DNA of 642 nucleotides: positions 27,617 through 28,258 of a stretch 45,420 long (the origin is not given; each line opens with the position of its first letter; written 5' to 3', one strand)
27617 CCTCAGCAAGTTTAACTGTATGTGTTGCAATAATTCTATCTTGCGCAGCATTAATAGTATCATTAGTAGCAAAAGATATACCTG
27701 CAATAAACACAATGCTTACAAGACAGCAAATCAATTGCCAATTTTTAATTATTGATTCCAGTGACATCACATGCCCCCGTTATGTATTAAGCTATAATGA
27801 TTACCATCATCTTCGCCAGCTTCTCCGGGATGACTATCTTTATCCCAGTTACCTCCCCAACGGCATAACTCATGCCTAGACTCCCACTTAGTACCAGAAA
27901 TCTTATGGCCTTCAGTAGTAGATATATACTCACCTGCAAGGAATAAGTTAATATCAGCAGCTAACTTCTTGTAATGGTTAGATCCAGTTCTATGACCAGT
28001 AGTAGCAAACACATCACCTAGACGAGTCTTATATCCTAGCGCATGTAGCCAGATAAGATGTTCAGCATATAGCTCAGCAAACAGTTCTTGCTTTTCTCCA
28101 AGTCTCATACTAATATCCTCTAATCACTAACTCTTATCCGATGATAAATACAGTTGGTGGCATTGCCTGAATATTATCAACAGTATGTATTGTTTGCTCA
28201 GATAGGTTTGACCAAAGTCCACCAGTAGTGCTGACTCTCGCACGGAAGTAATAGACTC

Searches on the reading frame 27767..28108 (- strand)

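Call 73: search_protein_families(library=pfam, proteins=[window:27767-28108:-], max_evalue=0.001)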
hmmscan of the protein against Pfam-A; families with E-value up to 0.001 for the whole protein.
window:27767-28108:- (113 aa): 0 families

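Call 96: search_protein_families(library=phrogs, proteins=[window:27767-28108:-], max_evalue=0.001)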
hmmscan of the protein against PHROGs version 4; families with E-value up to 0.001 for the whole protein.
window:27767-28108:- (113 aa): 1 family
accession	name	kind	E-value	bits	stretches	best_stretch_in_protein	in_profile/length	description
phrog_1768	-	lysis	0.00012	20.9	1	38-110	973-1055/1577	endolysin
